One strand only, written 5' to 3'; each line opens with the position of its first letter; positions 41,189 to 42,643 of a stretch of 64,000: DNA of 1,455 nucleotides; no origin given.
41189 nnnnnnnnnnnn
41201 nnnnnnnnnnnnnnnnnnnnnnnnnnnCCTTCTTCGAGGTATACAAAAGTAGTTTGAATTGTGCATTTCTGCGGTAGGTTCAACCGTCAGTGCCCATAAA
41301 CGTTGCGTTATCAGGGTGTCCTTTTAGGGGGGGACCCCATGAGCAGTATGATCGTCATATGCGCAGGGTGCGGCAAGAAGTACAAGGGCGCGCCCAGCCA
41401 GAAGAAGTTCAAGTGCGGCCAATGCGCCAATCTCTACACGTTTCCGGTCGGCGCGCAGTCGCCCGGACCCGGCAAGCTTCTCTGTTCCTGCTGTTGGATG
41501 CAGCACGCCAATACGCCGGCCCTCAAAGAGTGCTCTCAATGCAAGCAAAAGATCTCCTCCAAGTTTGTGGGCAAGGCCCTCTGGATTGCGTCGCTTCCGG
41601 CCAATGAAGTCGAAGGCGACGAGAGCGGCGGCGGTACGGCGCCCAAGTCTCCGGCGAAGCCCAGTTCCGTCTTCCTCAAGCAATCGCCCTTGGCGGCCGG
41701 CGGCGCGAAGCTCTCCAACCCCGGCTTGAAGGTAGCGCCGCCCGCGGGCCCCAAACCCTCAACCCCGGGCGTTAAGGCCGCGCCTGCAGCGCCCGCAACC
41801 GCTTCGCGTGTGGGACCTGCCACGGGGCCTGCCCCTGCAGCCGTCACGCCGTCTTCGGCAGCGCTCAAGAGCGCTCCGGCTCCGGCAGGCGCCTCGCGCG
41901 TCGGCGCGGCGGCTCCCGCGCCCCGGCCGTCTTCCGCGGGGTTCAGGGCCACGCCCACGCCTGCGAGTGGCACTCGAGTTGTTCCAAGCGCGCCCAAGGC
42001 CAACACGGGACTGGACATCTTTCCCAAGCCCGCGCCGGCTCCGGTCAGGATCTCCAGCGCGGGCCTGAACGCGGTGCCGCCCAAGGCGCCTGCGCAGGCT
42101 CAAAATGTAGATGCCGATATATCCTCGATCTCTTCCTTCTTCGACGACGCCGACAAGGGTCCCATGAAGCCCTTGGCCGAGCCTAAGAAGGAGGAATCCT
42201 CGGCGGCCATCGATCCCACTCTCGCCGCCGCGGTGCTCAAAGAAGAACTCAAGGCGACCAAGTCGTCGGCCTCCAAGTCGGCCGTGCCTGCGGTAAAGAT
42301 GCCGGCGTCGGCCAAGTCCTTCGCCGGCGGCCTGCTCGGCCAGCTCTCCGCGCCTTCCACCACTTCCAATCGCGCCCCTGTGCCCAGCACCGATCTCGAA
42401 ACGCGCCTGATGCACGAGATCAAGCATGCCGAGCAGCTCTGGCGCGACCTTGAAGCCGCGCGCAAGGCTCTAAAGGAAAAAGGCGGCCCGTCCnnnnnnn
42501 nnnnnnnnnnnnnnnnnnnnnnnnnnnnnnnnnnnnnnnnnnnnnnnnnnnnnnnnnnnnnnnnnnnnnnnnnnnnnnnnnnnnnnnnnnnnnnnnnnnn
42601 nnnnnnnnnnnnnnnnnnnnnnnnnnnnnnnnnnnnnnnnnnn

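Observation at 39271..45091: REC-HATPase protein, ROK kinase and a 1,251-aa zinc-ribbon/coiled-coil protein: candidate cytoskeletal or polarity scaffold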

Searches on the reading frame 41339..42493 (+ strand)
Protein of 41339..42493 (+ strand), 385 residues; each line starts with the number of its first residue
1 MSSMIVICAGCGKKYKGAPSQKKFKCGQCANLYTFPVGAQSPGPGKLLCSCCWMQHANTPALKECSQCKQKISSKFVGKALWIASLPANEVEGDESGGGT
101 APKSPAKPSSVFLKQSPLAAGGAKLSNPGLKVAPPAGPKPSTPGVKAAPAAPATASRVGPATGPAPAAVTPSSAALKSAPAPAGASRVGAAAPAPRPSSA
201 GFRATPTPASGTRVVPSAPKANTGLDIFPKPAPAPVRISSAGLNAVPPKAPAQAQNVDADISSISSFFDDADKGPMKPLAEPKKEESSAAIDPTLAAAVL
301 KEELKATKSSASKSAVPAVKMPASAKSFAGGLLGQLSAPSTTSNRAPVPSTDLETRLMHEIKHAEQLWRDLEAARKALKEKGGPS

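Call 30: search_protein_representatives(protein=window:41339-42493:+)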
Query: 385 residues. Proteins with E-value up to 0.001 (for the whole library): 49; up to 1e-10: 41; up to 1e-30: 0. The best 49 are listed.
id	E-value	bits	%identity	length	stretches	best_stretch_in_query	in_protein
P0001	1.1e-24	103.9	39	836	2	1-124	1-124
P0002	3.9e-24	102.2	55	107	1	1-85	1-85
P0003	2.4e-23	99.6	51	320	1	1-99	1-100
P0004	5.3e-21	91.9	47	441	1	1-111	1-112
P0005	1.4e-19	87.3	49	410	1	1-90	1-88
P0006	2.7e-19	86.3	51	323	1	1-82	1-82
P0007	3.0e-19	86.1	52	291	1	1-95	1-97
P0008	5.4e-19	85.3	47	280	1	1-89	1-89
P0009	8.6e-19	84.6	48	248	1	1-96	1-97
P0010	2.7e-18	83.0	51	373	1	1-93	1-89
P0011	7.7e-18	81.5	48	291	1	1-84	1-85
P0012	8.2e-18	81.4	50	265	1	4-93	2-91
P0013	1.9e-17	80.2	46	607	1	1-81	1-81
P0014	1.1e-16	77.7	43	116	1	1-90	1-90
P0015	1.6e-16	77.2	46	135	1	3-81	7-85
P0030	2.4e-14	70.0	47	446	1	3-80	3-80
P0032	4.3e-14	69.1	43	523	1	1-88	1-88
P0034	1.7e-13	67.2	45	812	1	4-80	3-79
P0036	4.0e-13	66.0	45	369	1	4-81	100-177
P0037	3.7e-12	62.8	45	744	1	4-81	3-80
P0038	8.7e-12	61.6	39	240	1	4-106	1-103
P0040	2.3e-11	60.2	44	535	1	1-84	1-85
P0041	3.7e-11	59.5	44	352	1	3-83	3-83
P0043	5.0e-09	52.5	34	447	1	1-151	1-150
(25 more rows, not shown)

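Call 32: find_encoding_contigs(protein=P0001, flank=8000, max_places=4)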
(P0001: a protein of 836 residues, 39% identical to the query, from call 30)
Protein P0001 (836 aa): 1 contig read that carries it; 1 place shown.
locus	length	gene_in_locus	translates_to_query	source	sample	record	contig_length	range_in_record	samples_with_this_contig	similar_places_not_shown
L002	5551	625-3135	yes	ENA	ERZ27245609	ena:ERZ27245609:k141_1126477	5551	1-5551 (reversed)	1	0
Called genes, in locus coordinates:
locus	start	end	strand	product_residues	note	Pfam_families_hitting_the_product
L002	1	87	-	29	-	?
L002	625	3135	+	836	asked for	-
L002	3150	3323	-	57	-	-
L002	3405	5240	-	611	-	PF02838:Glyco_hydro_20b, PF16126:DUF4838 (weak), PF00728:Glyco_hydro_20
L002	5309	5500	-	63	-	-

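Call 33: list_cluster_members(proteins=[P0001, P0003, P0004, P0005, P0013, P0032, P0034, P0037, P0040, P0043])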
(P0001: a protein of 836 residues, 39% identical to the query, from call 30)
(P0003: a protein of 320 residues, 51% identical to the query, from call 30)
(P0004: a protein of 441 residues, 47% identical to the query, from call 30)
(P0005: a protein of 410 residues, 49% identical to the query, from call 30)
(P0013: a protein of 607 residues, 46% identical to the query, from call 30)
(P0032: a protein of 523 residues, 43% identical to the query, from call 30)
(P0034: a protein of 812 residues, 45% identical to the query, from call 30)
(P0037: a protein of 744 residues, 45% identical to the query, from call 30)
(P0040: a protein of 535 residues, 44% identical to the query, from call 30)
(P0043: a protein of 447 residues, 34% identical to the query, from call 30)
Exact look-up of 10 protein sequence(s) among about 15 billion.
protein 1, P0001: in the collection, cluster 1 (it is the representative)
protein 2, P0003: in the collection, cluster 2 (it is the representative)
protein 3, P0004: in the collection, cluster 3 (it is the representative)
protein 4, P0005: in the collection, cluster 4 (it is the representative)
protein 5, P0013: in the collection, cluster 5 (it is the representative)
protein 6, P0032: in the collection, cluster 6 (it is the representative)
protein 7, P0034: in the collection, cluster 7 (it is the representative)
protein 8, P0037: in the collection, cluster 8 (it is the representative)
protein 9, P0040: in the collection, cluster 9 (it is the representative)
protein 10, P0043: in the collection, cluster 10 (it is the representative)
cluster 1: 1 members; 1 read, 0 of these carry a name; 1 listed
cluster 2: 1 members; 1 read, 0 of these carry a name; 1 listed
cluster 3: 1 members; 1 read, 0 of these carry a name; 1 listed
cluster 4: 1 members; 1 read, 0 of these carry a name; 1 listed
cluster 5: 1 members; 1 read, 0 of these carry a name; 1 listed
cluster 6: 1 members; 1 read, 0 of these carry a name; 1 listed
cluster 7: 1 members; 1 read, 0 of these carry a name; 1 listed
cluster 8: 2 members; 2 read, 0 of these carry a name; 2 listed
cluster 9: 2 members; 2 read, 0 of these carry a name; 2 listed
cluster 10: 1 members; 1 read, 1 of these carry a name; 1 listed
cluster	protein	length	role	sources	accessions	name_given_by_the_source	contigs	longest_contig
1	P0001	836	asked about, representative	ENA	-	-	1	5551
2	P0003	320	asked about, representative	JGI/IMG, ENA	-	-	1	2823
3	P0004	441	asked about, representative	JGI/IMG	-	-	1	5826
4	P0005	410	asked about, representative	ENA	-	-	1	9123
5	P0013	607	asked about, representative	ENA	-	-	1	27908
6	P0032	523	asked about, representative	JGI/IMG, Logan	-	-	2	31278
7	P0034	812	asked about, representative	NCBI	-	-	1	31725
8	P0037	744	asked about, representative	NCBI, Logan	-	-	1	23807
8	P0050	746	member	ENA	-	-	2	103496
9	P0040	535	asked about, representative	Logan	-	-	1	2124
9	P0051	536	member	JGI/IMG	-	-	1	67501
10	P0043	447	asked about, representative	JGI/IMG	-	hypothetical protein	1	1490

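Call 34: find_encoding_contigs(protein=P0034, flank=8000, max_places=2)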
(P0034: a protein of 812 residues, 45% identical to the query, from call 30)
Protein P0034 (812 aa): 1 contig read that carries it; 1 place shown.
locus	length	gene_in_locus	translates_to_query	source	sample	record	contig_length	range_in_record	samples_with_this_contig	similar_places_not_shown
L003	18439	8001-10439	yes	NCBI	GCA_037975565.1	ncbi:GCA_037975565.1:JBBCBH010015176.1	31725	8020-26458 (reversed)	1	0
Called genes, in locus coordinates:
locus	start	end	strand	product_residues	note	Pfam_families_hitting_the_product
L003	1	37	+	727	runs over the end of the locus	-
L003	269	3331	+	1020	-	PF02739:5_3_exonuc_N, PF01367:5_3_exonuc, PF01612:DNA_pol_A_exo1, PF22619:DNA_polI_exo1 (weak), PF00476:DNA_pol_A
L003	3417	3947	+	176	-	PF01121:CoaE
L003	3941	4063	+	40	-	-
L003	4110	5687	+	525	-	PF07498:Rho_N, PF07497:Rho_RNA_bind, PF00006:ATP-synt_ab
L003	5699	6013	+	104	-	-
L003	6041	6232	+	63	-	-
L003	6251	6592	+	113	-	PF05685:Uma2 (weak)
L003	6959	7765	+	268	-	PF03976:PPK2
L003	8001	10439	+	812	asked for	PF19220:Rod_CreS (faint)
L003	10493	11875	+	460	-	PF00069:Pkinase, PF07714:PK_Tyr_Ser-Thr, PF00072:Response_reg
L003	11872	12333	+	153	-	PF00072:Response_reg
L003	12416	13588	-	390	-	PF00072:Response_reg, PF02518:HATPase_c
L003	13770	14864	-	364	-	PF00072:Response_reg, PF13487:HD_5, PF01966:HD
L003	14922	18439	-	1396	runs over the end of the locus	PF08447:PAS_3, PF13185:GAF_2, PF00989:PAS, PF08447:PAS_3, PF08448:PAS_4, PF13426:PAS_9, PF00512:HisKA, PF02518:HATPase_c, +3 more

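Call 35: find_encoding_contigs(protein=P0050, flank=8000, max_places=2)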
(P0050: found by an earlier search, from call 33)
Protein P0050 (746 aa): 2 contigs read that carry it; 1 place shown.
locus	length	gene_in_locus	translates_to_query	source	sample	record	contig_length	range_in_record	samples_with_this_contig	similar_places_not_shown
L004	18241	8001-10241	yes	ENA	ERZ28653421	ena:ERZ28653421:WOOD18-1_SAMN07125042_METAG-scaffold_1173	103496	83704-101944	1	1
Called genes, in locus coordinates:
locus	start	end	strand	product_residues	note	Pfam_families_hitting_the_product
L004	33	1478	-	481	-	PF20695:UbiD_N, PF01977:UbiD, PF20696:UbiD_C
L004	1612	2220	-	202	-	PF01047:MarR (weak), PF01726:LexA_DNA_bind, PF21984:DnaD_N (faint), PF00717:Peptidase_S24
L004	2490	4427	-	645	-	PF00009:GTP_EFTU, PF01926:MMR_HSR1 (faint), PF25461:Beta-barrel_SelB, PF09106:WHD_2nd_SelB (faint), PF09107:WHD_3rd_SelB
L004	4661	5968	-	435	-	PF13360:PQQ_2 (weak), PF01011:PQQ (faint), PF13360:PQQ_2, PF13570:Beta-prop_ACSF4, PF25293:Beta-prop_EMC1_N (weak), PF13360:PQQ_2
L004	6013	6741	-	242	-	PF07883:Cupin_2 (weak)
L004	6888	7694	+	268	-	PF03976:PPK2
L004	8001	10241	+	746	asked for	PF19220:Rod_CreS (weak)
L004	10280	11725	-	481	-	PF00884:Sulfatase, PF01663:Phosphodiest (faint), PF16347:SGSH_C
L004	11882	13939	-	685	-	PF05448:AXE1 (faint)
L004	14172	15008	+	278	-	-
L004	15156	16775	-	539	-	-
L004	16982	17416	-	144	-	PF00571:CBS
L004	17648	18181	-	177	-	PF01668:SmpB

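Call 36: find_encoding_contigs(protein=P0051, flank=8000, max_places=2)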
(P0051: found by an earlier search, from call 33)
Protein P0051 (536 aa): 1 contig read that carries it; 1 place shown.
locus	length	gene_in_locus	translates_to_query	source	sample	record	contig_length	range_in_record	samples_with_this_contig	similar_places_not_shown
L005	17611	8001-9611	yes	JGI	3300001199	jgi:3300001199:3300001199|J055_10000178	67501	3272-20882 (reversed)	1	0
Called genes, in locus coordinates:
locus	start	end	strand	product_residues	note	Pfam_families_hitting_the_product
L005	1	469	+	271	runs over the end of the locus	PF19293:CdaA_N (weak), PF02457:DAC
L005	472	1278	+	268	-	-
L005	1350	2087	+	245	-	PF03740:PdxJ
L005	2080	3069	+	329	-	PF05496:RuvB_N (faint), PF20030:bpMoxR, PF00004:AAA (weak), PF07726:AAA_3, PF07728:AAA_5, PF17863:AAA_lid_2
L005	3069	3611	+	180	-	PF00156:Pribosyltran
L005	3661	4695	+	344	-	PF04002:RadC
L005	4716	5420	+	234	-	-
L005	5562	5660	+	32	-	-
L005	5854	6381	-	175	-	-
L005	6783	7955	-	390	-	-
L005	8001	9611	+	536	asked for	-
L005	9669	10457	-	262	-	PF01975:SurE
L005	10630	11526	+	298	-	PF23023:Anti-Pycsar_Apyc1, PF00753:Lactamase_B (weak), PF12706:Lactamase_B_2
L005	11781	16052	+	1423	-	-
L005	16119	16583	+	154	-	PF01928:CYTH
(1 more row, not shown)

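Call 39: find_encoding_contigs(protein=P0013, flank=6000, max_places=2)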
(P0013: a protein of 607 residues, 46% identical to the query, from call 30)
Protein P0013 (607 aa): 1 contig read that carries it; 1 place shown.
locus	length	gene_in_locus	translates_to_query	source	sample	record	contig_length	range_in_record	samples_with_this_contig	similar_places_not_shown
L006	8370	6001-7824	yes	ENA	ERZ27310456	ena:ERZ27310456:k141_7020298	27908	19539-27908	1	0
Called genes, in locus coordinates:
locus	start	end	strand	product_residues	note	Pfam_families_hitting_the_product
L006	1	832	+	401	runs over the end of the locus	PF00072:Response_reg, PF00512:HisKA, PF02518:HATPase_c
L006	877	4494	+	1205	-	PF05227:CHASE3, PF00672:HAMP, PF01590:GAF, PF13185:GAF_2, PF00512:HisKA, PF02518:HATPase_c, PF00072:Response_reg, PF00072:Response_reg, +1 more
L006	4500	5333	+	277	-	PF03705:CheR_N, PF01739:CheR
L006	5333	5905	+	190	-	PF01339:CheB_methylest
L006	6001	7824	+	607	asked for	-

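Call 40: find_encoding_contigs(protein=P0032, flank=6000, max_places=2)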
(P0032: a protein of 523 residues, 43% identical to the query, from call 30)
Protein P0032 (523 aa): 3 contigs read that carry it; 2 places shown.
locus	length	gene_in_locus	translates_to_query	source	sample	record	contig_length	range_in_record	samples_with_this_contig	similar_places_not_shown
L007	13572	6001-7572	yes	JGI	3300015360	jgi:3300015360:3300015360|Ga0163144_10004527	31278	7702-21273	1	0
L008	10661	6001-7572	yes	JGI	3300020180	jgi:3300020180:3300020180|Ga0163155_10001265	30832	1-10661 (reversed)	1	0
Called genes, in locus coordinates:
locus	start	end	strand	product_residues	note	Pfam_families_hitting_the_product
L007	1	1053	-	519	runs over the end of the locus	PF00919:UPF0004, PF04055:Radical_SAM, PF01938:TRAM (weak)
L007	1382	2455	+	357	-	PF03781:FGE-sulfatase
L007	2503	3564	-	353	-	PF13628:DUF4142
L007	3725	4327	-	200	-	-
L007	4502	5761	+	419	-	PF01839:FG-GAP (faint), PF12256:TcdB_toxin_midN (faint), PF16743:PliI (faint), PF13517:FG-GAP_3 (weak)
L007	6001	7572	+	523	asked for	-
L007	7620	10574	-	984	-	PF00069:Pkinase, PF07714:PK_Tyr_Ser-Thr, PF00400:WD40, PF23381:Beta-prop_IFT122_1st, PF23409:Beta-prop_EML, PF24105:Beta-prop_CAF1B_HIR1, PF24796:WDR55, PF24805:EIF3I, +68 more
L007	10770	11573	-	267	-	PF02463:SMC_N (faint), PF00005:ABC_tran, PF13304:AAA_21 (faint)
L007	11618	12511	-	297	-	PF00528:BPD_transp_1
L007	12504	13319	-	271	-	PF00528:BPD_transp_1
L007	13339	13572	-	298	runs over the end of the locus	PF12849:PBP_like_2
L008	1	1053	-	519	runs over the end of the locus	PF00919:UPF0004, PF04055:Radical_SAM, PF01938:TRAM (weak)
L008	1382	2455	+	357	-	PF03781:FGE-sulfatase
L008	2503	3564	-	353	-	PF13628:DUF4142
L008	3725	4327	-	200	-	-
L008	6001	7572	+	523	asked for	-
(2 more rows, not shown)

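Call 65: search_protein_families(library=ncbifam, proteins=[P0009, P0038], max_evalue=0.01)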
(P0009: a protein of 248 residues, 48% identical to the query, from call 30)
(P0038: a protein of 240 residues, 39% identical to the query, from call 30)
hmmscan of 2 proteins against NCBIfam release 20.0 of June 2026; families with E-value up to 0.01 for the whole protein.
P0009 (248 aa): 1 family
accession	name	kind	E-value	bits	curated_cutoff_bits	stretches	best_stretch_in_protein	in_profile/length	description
TIGR02168.1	SMC_prok_B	equivalog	0.008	13.9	567.35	1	100-199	769-870/1181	chromosome segregation protein SMC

P0038 (240 aa): 0 families

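Call 88: search_protein_families(library=pfam, proteins=[P0041, P0036, P0001, P0034, P0013, P0030], max_evalue=0.001)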
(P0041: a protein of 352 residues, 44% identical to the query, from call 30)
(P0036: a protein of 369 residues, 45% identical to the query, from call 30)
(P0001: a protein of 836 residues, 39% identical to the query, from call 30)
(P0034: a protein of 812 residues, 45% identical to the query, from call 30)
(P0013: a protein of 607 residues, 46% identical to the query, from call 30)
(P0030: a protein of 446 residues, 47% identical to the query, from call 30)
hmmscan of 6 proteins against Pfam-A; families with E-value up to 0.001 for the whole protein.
P0041 (352 aa): 4 families
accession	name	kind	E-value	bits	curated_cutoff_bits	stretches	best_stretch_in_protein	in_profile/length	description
PF02518.31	HATPase_c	-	1.3e-31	109.8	26.4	1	232-341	2-110/111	Histidine kinase-, DNA gyrase B-, and HSP90-like ATPase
PF00512.31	HisKA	-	3.8e-05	24.1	26.9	1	122-181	4-60/66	His Kinase A (phospho-acceptor) domain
PF13581.12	HATPase_c_2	-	0.00039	20.9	27.4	1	240-324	40-114/127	Histidine kinase-like ATPase domain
PF23550.1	zf_Tbcl_Rhp7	-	0.00092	19.1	27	0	24-56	6-38/39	DNA repair protein rhp7 treble clef domain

P0036 (369 aa): 0 families

P0001 (836 aa): 0 families

P0034 (812 aa): 0 families

P0013 (607 aa): 0 families

P0030 (446 aa): 1 family
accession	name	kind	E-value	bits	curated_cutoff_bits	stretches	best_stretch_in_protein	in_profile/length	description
PF01155.25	HypA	-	0.00013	22.4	28.9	0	43-79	67-103/112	Hydrogenase/urease nickel incorporation, metallochaperone, hypA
